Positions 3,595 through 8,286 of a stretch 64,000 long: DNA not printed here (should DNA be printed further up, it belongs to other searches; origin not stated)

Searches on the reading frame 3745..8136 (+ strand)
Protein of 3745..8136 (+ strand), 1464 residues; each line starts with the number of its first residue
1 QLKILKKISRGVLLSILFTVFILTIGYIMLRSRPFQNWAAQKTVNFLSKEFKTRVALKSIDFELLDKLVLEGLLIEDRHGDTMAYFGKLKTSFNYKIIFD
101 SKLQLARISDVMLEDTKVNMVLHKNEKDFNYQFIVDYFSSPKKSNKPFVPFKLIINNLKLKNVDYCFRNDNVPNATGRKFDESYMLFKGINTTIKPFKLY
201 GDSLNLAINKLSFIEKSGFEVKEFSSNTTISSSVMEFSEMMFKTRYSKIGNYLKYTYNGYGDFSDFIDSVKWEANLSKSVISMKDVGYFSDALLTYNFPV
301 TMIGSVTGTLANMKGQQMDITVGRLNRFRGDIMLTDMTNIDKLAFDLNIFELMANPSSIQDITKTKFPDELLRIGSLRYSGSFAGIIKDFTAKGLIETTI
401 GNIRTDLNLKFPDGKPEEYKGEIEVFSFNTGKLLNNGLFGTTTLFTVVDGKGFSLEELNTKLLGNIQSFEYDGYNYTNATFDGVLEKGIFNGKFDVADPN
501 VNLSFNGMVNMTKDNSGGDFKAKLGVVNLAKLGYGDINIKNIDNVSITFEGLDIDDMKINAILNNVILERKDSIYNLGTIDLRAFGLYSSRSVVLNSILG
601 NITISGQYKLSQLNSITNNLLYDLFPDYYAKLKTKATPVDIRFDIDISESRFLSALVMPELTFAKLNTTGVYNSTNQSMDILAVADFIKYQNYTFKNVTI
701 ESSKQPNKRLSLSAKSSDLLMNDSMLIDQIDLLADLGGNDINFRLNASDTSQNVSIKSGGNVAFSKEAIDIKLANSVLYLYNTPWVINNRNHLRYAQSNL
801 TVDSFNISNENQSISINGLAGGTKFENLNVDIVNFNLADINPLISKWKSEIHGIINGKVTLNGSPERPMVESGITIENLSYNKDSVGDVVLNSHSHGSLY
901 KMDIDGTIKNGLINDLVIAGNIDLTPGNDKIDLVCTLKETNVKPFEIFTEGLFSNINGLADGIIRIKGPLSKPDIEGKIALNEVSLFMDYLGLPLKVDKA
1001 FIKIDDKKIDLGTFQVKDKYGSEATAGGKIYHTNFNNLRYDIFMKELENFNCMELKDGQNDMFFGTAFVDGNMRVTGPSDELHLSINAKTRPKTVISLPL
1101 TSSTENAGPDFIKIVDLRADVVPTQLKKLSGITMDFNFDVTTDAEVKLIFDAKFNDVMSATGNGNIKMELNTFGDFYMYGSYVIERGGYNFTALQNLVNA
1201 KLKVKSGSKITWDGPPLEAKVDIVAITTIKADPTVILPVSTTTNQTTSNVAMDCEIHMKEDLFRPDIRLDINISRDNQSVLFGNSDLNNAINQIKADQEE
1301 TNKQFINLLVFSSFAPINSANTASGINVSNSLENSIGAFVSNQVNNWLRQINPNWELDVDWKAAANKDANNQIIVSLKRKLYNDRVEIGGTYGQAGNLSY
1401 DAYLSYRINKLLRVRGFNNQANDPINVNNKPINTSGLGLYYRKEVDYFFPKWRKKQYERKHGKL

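Call 71: search_protein_families(library=pfam, proteins=[window:3745-8136:+], max_evalue=0.001)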
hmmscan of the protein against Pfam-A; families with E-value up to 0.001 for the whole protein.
window:3745-8136:+ (1464 aa): 2 families
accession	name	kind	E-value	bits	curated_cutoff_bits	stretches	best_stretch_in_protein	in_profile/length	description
PF04357.19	TamB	-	1.4e-41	143.5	22.4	1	1014-1444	3-380/381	TamB, inner membrane protein subunit of TAM complex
PF05359.17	DUF748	-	2.8e-08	32.7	50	1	18-168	19-167/1037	Domain of Unknown Function (DUF748)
